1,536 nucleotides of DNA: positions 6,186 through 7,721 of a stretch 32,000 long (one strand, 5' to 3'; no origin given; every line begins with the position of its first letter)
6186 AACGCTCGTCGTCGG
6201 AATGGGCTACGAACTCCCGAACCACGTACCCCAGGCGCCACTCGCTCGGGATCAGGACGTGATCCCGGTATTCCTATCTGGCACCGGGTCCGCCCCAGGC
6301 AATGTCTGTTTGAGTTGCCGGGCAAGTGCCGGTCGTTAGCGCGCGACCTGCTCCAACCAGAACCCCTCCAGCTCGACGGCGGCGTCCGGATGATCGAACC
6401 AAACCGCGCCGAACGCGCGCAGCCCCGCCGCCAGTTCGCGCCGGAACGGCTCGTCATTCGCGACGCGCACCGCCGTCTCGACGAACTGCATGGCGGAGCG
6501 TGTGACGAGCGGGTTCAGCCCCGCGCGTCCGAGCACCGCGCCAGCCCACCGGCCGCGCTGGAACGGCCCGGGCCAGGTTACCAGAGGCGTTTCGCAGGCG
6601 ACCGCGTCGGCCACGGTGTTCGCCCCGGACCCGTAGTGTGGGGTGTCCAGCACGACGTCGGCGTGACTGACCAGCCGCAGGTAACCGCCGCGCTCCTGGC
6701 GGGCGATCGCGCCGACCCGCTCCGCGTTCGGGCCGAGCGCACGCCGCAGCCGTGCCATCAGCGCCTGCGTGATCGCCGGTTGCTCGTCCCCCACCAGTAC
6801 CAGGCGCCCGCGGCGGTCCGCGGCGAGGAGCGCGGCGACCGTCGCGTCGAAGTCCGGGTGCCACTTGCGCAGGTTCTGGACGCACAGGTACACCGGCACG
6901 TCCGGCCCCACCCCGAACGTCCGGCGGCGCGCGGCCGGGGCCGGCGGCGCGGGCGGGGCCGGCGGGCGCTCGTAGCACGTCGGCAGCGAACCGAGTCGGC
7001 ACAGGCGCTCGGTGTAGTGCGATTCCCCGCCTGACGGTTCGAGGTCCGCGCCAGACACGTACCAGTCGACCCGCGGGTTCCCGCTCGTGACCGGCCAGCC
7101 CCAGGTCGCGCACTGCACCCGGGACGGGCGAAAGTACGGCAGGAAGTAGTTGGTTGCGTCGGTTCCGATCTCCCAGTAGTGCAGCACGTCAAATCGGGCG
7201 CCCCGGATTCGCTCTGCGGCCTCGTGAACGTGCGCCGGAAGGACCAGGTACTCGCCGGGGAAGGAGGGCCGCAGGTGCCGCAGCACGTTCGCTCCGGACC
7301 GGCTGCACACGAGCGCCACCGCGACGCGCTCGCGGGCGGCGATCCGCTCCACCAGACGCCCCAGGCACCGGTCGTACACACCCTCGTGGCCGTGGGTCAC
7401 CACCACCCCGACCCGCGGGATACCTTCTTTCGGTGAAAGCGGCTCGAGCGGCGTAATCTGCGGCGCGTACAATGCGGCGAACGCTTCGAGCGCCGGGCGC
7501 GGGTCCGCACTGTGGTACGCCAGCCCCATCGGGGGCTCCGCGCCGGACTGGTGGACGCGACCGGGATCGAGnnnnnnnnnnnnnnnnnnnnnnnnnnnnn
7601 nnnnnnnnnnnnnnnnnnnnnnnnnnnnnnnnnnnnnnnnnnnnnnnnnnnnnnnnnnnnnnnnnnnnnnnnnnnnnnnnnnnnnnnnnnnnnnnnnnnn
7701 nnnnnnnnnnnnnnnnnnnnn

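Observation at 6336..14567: Uncharacterised glycosylation locus: TPR-GT41, TIGR03032/DUF4915 and a six-module fusion enzyme, placed back-to-back with the giant surface-protein gene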

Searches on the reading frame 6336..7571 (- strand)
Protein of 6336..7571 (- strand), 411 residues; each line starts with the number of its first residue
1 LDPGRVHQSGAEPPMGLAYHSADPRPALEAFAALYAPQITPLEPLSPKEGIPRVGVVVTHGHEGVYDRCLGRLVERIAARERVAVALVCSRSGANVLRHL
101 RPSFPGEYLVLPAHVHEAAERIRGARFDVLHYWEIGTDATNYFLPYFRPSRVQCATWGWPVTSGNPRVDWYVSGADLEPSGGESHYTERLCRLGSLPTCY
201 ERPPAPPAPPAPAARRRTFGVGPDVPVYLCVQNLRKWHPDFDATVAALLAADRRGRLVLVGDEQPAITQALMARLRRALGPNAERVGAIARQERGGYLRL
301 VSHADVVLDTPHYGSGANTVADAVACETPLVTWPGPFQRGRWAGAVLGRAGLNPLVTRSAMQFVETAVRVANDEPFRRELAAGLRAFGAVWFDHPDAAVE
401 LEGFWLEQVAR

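Call 48: search_solved_structures(query=window:6336-7571:-, max_evalue=0.001, show_alignments=4)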
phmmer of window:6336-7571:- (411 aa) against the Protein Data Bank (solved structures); distinct sequences matched with E-value up to 0.001: 21.
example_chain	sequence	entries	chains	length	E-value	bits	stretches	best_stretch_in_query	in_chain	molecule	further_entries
5djs_A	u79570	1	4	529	2.2e-18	69.8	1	31-381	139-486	Tetratricopeptide TPR_2 repeat protein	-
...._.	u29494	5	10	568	4.7e-13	52.2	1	146-382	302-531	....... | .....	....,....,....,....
2vsn_A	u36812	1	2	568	5e-13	52.2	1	146-382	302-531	XCOGT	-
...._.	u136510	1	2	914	3.4e-12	49.4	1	120-403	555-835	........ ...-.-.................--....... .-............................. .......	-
8dtf_A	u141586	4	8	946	6.6e-12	48.5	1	120-403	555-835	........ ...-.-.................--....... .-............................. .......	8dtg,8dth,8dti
6q4m_A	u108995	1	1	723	1.2e-08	37.7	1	216-406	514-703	UDP-N-acetylglucosamine--peptide N-acetylglucosaminyltransferase 110 kDa subunit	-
5hgv_A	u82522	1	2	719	1.2e-07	34.5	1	216-406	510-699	UDP-N-acetylglucosamine--peptide N-acetylglucosaminyltransferase 110 kDa subunit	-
5npr_A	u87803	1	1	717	1.2e-07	34.4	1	216-406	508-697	UDP-N-acetylglucosamine--peptide N-acetylglucosaminyltransferase 110 kDa subunit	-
5nps_A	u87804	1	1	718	1.2e-07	34.4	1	216-406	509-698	UDP-N-acetylglucosamine--peptide N-acetylglucosaminyltransferase 110 kDa subunit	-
6ibo_A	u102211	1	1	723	1.2e-07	34.4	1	216-406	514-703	UDP-N-acetylglucosamine--peptide N-acetylglucosaminyltransferase 110 kDa subunit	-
8cm9_A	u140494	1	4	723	1.3e-07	34.4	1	216-406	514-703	UDP-N-acetylglucosamine--peptide N-acetylglucosaminyltransferase 110 kDa subunit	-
3pe3_A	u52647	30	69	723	1.3e-07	34.4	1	216-406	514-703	UDP-N-acetylglucosamine--peptide N-acetylglucosaminyltransferase 110 kDa subunit | UDP-N-ACETYLGLUCOSAMINE--PEPTIDE N-ACETYLGLUCOSAMINYL TRANSFERASE 110 KDA SUB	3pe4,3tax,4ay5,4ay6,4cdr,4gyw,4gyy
6tka_AAA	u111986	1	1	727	1.3e-07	34.3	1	216-406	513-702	UDP-N-acetylglucosamine--peptide N-acetylglucosaminyltransferase 110 kDa subunit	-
5lwv_A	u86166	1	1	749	1.4e-07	34.2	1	216-406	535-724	Host cell factor 1,UDP-N-acetylglucosamine--peptide N-acetylglucosaminyltransferase 110 kD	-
5lvv_A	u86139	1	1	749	1.4e-07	34.2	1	216-406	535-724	UDP-N-acetylglucosamine--peptide N-acetylglucosaminyltransferase 110 kDa subunit,UDP-N-ace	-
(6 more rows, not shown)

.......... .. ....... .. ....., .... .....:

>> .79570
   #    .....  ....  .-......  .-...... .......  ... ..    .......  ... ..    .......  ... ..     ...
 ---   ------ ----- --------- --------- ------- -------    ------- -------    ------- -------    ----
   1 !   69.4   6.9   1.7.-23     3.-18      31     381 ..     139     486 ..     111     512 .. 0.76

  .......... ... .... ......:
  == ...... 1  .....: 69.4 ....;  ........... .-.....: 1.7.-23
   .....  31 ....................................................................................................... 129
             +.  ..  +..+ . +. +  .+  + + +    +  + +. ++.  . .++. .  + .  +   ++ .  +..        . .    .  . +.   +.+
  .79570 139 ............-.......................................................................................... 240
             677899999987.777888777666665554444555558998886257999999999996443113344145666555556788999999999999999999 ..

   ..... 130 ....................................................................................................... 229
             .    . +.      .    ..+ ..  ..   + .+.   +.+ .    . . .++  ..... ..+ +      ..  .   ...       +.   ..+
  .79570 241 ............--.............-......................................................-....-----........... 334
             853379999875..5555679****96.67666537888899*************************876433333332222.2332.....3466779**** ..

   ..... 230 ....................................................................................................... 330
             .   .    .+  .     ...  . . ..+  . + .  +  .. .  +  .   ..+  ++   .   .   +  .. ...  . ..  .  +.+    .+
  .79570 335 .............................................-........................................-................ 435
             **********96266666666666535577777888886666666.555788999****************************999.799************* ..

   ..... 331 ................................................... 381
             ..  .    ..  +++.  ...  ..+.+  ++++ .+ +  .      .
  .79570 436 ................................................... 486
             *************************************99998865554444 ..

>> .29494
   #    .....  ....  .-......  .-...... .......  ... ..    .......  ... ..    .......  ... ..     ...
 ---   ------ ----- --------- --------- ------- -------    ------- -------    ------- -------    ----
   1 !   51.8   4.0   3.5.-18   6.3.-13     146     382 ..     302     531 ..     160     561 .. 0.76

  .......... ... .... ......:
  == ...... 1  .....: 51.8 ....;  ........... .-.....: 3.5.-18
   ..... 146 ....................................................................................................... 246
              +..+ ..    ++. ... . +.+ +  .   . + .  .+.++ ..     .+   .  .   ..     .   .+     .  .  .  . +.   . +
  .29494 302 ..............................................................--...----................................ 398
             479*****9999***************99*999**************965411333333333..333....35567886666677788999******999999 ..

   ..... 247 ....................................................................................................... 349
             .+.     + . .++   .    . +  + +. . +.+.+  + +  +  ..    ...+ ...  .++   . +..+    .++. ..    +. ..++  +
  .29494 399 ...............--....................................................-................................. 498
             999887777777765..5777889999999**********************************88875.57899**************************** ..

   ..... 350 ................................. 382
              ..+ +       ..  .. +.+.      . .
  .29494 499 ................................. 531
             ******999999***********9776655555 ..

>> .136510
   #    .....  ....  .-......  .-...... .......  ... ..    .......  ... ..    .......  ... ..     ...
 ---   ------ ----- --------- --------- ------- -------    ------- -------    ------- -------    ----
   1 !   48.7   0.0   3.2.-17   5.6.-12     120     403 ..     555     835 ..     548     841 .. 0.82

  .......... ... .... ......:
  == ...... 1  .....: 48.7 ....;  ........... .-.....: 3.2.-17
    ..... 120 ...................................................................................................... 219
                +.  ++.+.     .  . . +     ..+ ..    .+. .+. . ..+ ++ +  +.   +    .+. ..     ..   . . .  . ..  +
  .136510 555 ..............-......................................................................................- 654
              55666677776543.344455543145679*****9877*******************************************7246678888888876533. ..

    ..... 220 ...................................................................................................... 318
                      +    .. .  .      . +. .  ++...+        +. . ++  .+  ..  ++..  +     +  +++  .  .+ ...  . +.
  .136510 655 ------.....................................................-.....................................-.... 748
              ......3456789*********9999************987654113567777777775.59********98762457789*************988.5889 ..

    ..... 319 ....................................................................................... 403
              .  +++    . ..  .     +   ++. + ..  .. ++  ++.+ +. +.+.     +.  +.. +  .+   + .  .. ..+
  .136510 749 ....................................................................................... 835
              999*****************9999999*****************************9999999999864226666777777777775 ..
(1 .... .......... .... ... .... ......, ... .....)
